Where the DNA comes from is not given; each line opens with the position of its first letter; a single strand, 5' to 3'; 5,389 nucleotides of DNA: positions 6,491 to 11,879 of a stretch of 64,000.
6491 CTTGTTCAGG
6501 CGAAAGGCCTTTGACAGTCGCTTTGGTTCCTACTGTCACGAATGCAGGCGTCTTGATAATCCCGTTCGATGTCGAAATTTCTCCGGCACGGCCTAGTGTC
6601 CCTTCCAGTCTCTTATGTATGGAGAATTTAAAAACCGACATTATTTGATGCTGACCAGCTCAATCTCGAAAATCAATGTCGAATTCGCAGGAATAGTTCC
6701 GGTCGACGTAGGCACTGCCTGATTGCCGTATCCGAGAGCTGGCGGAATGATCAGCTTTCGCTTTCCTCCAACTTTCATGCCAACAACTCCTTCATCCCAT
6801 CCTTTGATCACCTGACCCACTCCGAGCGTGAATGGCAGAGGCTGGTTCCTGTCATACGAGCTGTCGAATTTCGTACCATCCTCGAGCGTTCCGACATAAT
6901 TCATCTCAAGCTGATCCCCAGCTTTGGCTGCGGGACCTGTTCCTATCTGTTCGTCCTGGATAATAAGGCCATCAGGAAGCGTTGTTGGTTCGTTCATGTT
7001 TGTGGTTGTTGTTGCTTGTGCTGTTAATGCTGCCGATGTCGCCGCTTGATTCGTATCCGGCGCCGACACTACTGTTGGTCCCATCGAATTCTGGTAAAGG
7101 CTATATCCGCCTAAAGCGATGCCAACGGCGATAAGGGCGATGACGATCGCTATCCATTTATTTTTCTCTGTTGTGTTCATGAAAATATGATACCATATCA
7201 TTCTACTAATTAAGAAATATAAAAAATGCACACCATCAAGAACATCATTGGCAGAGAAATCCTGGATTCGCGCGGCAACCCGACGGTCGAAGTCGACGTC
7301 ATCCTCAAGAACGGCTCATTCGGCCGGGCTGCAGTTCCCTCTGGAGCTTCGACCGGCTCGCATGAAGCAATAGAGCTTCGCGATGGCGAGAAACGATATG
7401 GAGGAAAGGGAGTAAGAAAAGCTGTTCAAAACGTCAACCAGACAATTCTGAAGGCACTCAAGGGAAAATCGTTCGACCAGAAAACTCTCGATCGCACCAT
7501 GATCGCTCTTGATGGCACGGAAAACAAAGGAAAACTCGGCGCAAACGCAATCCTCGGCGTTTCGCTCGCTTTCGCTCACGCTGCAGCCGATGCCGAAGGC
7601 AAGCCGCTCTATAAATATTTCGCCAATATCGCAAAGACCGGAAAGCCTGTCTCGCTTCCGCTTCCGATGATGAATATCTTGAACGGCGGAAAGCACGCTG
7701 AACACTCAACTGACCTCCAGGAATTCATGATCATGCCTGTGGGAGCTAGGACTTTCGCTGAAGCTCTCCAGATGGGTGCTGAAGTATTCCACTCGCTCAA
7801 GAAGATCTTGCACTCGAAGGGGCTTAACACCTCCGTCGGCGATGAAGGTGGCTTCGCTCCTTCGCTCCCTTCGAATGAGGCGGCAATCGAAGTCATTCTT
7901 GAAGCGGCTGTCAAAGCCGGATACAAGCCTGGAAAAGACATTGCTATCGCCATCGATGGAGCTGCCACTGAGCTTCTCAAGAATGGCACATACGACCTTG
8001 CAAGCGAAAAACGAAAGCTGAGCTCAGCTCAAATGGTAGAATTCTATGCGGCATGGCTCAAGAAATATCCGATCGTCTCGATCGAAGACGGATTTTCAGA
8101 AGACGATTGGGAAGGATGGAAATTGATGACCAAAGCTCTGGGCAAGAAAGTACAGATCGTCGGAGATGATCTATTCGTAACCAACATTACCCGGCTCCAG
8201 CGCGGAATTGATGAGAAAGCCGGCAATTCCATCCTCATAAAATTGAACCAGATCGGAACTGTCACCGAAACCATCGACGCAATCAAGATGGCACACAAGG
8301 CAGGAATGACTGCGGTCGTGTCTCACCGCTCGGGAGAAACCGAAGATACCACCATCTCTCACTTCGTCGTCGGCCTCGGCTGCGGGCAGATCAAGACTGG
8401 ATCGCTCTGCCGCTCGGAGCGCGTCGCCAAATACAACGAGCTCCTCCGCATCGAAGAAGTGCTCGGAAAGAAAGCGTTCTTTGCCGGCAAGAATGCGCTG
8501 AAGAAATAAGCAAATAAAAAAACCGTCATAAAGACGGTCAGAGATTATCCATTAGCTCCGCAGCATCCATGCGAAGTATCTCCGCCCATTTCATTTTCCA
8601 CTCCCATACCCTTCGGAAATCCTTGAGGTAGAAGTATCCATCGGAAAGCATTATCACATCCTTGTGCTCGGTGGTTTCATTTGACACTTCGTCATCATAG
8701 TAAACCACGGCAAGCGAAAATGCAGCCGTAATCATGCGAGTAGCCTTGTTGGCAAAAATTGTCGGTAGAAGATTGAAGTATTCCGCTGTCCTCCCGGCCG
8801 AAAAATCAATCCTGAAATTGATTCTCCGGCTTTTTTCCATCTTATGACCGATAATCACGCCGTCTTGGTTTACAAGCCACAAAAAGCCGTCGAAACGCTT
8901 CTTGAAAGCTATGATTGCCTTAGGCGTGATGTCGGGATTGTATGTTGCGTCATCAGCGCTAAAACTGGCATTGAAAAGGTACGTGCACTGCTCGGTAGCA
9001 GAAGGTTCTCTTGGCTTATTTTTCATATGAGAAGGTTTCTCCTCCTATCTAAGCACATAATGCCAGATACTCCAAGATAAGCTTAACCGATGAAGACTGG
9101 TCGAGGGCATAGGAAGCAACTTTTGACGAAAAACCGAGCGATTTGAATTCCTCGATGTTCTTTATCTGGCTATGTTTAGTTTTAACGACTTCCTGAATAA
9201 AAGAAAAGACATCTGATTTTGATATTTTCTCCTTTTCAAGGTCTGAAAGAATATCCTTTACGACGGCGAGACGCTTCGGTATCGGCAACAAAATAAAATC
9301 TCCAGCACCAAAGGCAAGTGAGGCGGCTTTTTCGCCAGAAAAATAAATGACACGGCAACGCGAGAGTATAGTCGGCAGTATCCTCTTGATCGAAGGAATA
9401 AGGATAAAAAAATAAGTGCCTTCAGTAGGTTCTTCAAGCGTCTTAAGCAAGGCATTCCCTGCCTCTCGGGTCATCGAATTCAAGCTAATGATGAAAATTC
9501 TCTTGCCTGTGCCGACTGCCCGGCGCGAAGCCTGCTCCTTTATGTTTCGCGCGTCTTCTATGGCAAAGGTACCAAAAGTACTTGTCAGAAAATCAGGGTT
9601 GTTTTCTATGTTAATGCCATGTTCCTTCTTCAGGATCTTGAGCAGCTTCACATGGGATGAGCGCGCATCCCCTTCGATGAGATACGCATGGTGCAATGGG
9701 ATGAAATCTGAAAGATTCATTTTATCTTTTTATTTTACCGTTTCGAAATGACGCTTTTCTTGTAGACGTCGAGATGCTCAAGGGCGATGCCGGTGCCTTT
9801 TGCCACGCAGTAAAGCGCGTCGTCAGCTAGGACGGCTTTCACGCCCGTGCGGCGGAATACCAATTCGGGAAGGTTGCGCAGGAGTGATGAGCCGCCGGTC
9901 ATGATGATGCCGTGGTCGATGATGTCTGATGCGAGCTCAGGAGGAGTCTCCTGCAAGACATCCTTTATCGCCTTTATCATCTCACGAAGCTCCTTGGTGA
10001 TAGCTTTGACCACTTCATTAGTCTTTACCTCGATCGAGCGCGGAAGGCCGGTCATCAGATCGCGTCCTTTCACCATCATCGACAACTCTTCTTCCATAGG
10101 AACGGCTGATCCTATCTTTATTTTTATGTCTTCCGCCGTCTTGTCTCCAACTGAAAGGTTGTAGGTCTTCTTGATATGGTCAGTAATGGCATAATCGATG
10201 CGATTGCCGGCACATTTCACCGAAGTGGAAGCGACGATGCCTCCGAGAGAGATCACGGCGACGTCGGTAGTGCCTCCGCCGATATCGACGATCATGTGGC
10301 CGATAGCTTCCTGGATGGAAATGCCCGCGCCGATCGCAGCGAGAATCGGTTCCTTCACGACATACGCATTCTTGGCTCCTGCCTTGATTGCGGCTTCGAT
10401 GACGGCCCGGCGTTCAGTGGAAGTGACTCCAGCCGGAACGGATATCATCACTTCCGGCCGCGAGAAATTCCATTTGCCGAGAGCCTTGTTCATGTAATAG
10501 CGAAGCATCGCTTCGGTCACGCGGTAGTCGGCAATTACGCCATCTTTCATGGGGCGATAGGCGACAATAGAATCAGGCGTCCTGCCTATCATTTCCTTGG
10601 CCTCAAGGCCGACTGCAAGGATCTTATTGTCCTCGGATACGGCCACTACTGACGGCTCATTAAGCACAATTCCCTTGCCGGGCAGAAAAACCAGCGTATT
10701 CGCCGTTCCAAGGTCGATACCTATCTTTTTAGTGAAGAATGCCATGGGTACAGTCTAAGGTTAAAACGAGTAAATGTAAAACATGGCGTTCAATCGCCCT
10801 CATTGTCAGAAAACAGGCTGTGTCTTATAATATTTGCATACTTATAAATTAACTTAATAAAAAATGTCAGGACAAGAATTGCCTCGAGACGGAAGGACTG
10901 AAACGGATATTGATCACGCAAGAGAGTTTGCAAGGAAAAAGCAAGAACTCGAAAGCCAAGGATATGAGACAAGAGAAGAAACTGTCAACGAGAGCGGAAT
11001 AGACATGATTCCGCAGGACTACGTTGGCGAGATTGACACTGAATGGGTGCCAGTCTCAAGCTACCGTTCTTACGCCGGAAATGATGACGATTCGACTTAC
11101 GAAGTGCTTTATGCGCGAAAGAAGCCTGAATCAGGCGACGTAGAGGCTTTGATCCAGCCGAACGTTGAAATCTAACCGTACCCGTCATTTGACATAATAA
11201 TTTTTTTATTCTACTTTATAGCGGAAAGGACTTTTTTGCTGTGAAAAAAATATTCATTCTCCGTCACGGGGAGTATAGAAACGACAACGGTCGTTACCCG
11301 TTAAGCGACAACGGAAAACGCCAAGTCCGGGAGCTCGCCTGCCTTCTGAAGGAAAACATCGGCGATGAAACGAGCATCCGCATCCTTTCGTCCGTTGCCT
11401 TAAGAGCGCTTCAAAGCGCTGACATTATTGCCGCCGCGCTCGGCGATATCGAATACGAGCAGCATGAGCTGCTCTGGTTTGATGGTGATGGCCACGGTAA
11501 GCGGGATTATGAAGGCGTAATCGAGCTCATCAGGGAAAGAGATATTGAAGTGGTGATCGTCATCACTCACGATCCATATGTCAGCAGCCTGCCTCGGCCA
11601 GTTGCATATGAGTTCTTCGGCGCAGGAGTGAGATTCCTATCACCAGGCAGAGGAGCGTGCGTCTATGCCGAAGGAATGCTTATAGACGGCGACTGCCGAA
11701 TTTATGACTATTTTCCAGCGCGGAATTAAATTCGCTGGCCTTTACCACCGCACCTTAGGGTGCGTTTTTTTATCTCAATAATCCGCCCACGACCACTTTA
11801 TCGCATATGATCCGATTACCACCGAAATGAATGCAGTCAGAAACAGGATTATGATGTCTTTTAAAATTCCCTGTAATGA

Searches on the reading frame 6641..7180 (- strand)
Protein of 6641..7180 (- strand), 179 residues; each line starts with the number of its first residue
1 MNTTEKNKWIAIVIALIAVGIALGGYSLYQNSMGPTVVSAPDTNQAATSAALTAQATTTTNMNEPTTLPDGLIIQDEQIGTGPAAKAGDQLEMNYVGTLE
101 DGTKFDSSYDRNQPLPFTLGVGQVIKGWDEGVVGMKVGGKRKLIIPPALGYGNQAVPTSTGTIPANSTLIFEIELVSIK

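Call 47: search_protein_families(library=pfam, proteins=[window:6641-7180:-])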
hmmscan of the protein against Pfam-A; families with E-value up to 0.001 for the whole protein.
window:6641-7180:- (179 aa): 1 family
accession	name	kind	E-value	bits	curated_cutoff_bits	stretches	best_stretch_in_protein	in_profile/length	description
PF00254.34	FKBP_C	-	2.1e-36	124.5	21.1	1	84-176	3-94/94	FKBP-type peptidyl-prolyl cis-trans isomerase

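Call 77: list_cluster_members(proteins=[window:6641-7180:-, window:28351-29433:-, window:49784-50239:-, window:50578-51612:-, window:51620-53074:-, window:55227-56480:-, window:41199-41657:+, window:43688-44389:+, window:33204-33557:+, window:33564-34667:-])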
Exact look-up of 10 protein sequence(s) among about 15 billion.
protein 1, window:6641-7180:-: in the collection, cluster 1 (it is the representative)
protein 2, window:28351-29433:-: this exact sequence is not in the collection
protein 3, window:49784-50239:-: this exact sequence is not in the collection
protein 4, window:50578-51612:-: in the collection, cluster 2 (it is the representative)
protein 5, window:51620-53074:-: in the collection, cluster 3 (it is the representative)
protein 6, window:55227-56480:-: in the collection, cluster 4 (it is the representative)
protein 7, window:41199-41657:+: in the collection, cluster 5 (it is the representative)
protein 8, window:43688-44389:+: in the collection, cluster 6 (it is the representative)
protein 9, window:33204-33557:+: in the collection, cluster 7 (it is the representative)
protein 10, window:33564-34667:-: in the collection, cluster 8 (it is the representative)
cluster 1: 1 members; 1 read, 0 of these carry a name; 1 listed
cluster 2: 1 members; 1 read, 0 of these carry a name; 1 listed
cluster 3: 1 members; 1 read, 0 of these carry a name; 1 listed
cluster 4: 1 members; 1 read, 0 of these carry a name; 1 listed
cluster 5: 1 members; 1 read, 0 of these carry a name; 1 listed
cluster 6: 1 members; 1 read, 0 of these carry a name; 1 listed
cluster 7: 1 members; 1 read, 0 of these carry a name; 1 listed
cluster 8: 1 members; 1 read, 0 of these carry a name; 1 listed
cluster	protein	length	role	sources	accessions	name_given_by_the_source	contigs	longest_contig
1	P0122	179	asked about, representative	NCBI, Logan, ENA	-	-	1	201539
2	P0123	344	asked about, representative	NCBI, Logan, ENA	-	-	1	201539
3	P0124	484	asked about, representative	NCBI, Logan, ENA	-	-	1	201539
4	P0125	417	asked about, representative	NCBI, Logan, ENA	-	-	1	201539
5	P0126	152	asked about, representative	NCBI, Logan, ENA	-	-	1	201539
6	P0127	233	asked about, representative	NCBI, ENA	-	-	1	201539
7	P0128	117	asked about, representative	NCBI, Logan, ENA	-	-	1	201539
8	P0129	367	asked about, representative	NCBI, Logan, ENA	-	-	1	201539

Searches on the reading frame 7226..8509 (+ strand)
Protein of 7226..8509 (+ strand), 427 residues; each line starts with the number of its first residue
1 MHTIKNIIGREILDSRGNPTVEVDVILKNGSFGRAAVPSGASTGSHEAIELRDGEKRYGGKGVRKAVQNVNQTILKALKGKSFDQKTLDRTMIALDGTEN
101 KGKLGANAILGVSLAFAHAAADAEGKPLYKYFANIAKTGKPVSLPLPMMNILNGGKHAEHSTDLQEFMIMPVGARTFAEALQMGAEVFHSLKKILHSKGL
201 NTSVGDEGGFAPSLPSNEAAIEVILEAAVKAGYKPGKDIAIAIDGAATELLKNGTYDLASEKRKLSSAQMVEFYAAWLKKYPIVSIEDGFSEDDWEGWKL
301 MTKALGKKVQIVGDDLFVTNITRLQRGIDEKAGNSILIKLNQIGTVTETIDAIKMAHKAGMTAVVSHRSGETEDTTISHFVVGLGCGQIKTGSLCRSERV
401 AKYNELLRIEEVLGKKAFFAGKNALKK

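Call 71: search_protein_families(library=pfam, proteins=[window:7226-8509:+])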
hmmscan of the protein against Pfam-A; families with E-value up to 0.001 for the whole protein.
window:7226-8509:+ (427 aa): 4 families
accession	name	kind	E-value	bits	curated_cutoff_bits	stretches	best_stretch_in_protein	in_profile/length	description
PF00113.28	Enolase_C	-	3e-128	427.7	21.5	1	143-426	3-294/296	Enolase, C-terminal TIM barrel domain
PF03952.21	Enolase_N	-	2.9e-57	192.9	35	1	4-131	1-130/131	Enolase, N-terminal domain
PF07476.17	MAAL_C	-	9.3e-07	28.7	27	1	303-384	134-214/249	Methylaspartate ammonia-lyase C-terminus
PF13378.12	MR_MLE_C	-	6.7e-05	23.1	29.4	1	269-365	58-152/219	Enolase C-terminal domain-like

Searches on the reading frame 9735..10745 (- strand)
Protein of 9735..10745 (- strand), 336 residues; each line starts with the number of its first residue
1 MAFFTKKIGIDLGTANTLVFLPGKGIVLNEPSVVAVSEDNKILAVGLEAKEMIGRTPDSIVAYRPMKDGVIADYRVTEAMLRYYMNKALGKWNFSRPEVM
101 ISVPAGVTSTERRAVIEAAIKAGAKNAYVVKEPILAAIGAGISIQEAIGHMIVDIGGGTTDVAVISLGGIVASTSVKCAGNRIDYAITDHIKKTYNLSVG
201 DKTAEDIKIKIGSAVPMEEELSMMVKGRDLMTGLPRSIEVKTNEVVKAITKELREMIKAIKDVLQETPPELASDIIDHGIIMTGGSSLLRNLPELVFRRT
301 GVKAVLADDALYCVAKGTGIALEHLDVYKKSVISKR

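Call 47: search_protein_families(library=pfam, proteins=[window:9735-10745:-])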
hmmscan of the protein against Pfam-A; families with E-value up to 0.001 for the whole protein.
window:9735-10745:- (336 aa): 5 families
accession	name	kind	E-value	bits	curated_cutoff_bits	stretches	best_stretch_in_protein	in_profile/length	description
PF06723.19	MreB_Mbl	-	4.5e-132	440.3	27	1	6-328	2-325/327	MreB/Mbl protein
PF00022.25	Actin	-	3.9e-13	49.2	27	1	31-194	31-190/410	Actin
PF00012.26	HSP70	-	1.7e-11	43.5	20.6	1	98-318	135-368/599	Hsp70 protein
PF14450.12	FtsA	-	2.6e-11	44.4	31.8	1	152-303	2-106/127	Cell division protein FtsA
PF11104.14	PilM_2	-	0.00088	18.7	27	0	151-210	183-236/340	Type IV pilus assembly protein PilM;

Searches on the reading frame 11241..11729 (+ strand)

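Call 51: search_protein_families(library=pfam, proteins=[window:11241-11729:+], max_evalue=0.01)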
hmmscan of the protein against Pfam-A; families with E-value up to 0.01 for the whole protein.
window:11241-11729:+ (162 aa): 1 family
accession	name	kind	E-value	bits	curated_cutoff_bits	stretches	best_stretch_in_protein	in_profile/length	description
PF00300.27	His_Phos_1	-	9.7e-08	32.3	21.7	1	4-78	1-77/194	Histidine phosphatase superfamily (branch 1)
